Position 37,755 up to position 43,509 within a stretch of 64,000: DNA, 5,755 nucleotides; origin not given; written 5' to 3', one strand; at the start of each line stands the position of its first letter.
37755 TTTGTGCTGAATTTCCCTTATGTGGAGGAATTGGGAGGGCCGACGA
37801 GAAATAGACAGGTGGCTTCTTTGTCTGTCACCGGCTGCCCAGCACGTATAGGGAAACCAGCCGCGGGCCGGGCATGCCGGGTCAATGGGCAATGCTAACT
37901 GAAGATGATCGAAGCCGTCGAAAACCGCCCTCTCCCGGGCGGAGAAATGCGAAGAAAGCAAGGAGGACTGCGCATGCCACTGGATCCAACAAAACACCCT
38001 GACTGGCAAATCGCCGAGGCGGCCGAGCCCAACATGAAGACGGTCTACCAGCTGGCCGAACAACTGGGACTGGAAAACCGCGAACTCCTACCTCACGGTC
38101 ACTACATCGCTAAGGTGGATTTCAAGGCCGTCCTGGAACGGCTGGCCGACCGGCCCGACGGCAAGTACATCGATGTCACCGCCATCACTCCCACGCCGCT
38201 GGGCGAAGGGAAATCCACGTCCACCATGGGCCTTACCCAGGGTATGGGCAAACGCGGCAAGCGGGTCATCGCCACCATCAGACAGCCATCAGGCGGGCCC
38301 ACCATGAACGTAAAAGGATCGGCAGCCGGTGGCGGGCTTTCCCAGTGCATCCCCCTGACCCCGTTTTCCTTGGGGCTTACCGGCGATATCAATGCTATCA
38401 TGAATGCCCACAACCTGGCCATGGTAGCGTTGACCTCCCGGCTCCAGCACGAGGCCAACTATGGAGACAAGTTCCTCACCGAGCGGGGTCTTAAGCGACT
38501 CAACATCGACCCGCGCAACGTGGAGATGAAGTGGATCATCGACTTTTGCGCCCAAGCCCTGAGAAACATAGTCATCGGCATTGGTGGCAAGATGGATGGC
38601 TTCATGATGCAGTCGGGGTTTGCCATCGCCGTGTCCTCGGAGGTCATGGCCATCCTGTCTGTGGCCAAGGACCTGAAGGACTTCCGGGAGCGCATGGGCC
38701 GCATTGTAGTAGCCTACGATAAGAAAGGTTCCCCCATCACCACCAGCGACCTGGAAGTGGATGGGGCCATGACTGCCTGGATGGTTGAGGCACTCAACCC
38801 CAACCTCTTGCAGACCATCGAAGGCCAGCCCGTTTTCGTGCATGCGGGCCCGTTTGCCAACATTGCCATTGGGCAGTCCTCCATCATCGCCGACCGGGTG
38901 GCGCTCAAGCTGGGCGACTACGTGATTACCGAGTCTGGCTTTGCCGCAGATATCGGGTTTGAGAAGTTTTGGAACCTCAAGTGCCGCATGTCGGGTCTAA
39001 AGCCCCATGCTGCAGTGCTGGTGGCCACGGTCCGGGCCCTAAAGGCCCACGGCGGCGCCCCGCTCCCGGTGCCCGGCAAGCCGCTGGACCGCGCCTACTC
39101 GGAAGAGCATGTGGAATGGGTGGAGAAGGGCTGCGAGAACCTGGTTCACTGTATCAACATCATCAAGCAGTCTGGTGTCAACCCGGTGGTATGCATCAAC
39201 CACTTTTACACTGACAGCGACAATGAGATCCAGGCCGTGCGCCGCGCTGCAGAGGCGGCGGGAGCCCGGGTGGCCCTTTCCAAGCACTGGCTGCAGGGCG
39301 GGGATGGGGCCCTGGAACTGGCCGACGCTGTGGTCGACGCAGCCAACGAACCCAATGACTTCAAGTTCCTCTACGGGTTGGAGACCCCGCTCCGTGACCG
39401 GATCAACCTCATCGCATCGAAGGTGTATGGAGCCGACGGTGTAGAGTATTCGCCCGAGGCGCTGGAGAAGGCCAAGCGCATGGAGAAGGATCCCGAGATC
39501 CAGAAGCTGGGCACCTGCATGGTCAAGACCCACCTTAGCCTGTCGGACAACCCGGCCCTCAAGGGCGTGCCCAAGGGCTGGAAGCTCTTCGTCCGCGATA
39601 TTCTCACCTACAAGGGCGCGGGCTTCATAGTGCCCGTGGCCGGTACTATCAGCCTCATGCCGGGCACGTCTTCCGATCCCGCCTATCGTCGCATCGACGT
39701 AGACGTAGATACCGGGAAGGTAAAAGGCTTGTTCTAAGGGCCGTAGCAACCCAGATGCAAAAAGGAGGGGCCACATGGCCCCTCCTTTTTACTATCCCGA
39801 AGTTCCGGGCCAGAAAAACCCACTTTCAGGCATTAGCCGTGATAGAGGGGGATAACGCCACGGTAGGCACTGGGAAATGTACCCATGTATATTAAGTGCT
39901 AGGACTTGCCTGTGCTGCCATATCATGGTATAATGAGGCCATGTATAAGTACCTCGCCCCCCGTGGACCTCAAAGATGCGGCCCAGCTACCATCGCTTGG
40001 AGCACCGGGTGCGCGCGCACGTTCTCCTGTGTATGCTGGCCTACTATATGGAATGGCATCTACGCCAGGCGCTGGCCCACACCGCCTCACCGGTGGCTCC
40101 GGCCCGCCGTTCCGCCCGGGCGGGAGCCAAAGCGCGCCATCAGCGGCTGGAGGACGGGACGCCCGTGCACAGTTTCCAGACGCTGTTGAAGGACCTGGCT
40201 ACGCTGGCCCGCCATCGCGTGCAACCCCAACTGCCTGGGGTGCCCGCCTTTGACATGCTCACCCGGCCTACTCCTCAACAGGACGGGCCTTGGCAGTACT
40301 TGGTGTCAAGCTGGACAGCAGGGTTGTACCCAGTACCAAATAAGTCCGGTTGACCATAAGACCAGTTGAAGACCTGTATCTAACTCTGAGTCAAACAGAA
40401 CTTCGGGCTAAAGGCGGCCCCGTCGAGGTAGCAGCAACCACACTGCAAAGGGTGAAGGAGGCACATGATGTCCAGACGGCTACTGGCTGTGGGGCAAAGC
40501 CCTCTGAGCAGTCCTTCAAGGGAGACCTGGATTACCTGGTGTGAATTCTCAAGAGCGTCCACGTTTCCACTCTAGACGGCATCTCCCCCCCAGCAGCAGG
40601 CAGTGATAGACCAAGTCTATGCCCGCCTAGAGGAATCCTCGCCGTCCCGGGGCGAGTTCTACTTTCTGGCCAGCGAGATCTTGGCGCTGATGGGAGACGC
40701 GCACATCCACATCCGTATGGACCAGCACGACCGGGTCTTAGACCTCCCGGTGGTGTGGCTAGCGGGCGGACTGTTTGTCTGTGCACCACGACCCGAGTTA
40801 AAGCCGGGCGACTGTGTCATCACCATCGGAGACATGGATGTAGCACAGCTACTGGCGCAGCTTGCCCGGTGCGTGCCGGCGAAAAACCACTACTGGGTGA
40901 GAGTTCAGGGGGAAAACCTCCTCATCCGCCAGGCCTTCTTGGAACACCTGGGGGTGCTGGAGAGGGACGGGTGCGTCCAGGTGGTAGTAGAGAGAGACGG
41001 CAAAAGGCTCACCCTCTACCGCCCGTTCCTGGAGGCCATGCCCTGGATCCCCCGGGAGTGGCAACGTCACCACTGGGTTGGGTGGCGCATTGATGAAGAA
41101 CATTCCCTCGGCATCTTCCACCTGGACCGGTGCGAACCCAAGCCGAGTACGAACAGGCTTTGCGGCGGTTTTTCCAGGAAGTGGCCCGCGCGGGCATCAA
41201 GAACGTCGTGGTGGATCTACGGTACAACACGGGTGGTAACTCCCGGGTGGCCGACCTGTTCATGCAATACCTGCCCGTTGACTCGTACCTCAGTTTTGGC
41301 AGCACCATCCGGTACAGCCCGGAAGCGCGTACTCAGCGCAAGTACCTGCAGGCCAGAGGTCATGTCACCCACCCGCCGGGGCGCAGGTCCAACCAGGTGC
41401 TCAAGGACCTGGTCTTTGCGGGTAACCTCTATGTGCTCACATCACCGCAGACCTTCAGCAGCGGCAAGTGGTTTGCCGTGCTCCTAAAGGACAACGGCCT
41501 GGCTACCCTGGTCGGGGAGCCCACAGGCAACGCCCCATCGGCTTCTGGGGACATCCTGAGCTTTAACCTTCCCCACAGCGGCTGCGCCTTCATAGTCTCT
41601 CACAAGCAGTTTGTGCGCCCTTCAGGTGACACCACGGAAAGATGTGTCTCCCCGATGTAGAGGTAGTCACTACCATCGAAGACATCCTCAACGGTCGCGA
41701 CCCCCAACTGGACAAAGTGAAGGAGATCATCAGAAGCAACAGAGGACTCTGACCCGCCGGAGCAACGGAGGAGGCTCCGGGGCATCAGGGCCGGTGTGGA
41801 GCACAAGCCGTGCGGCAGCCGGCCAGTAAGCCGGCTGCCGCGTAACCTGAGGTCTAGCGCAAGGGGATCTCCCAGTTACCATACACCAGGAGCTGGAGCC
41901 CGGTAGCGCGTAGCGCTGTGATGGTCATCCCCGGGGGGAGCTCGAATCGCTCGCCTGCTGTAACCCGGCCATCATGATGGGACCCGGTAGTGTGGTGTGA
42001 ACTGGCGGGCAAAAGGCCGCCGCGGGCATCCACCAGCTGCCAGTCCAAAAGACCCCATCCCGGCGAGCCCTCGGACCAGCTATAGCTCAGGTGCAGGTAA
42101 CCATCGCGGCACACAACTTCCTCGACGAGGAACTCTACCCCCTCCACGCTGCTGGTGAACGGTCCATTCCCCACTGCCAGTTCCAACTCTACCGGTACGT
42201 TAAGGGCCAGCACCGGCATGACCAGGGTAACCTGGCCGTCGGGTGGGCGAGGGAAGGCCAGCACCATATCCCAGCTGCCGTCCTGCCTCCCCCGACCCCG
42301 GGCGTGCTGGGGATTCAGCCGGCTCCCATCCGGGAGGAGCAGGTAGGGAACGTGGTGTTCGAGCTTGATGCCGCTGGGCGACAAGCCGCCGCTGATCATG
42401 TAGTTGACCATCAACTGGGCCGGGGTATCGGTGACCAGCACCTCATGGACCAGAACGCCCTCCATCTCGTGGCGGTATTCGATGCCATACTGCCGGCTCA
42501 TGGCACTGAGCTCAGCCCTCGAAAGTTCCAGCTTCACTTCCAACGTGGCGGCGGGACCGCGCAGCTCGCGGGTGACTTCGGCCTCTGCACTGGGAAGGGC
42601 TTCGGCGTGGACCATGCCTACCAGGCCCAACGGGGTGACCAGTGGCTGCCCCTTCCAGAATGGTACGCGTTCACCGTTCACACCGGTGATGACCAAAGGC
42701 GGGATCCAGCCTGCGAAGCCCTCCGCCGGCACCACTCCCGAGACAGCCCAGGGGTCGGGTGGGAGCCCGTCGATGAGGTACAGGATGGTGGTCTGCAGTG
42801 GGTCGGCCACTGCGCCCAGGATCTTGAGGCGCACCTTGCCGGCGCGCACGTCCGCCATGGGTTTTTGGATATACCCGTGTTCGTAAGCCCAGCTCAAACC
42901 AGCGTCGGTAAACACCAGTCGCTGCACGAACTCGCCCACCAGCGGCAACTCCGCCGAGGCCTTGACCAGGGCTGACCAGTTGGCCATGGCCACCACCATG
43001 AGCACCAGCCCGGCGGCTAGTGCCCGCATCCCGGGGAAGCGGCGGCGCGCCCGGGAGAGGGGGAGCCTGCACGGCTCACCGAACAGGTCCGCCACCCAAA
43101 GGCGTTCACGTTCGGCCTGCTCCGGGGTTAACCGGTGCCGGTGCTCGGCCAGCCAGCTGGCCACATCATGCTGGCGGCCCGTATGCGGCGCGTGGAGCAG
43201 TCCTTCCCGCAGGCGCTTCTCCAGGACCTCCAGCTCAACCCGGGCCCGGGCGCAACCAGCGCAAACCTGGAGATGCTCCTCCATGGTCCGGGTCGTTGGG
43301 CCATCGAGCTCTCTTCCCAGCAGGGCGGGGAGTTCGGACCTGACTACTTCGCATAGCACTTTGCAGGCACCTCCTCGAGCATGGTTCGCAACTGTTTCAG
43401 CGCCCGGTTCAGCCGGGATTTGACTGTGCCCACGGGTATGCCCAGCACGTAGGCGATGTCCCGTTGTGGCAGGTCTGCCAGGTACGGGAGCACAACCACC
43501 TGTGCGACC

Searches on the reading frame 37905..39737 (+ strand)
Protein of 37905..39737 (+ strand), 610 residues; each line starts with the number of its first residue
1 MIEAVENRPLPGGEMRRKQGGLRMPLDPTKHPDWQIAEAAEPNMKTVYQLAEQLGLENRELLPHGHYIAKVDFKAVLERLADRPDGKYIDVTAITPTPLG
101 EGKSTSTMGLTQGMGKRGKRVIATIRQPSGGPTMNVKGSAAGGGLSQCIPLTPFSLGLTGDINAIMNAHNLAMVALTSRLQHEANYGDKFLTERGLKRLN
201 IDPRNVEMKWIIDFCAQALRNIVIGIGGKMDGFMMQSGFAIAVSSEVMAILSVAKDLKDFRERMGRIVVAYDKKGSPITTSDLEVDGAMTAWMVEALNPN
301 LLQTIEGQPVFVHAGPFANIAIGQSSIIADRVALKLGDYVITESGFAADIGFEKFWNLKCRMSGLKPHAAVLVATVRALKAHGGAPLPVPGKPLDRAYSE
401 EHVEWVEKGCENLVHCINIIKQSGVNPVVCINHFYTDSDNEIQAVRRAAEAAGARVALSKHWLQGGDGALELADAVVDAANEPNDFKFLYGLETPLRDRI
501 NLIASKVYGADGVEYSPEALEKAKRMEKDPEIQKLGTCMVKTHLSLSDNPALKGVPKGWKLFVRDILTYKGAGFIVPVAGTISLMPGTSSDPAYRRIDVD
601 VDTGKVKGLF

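Call 5: search_protein_families(library=pfam, proteins=[window:37905-39737:+], max_evalue=0.01)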
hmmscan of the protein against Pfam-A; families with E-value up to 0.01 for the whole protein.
window:37905-39737:+ (610 aa): 1 family
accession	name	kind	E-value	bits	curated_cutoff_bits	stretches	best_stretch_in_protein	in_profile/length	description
PF01268.25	FTHFS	-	2.1e-228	759.5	27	1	33-610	3-556/556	Formate--tetrahydrofolate ligase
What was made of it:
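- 37905..39737 (+): fhs, formate-tetrahydrofolate ligase. It is full length and lies divergently, beyond pspC (37469-37666). Call 5 (PF01268, E 2e-228, profile positions 3-556 of 556).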

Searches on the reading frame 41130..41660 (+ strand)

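Call 29: search_protein_families(library=pfam, proteins=[window:41130-41660:+], max_evalue=0.001)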
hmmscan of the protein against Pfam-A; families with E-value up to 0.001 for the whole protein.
window:41130-41660:+ (176 aa): 1 family
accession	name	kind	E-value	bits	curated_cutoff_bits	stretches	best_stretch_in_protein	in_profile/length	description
PF03572.23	Peptidase_S41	-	3e-18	66.4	24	1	6-170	13-155/165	Peptidase family S41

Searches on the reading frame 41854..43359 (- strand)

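Call 30: search_protein_families(library=pfam, proteins=[window:41854-43359:-], max_evalue=0.001)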
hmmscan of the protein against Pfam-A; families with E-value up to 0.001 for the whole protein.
window:41854-43359:- (501 aa): 2 families
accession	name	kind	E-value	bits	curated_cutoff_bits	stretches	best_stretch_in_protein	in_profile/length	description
PF13490.11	zf-HC2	-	1.9e-06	28.3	22.2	1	3-37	1-35/35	Putative zinc-finger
PF13786.12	DUF4179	-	8.4e-05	23.4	30.1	0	107-196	5-92/94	Domain of unknown function (DUF4179)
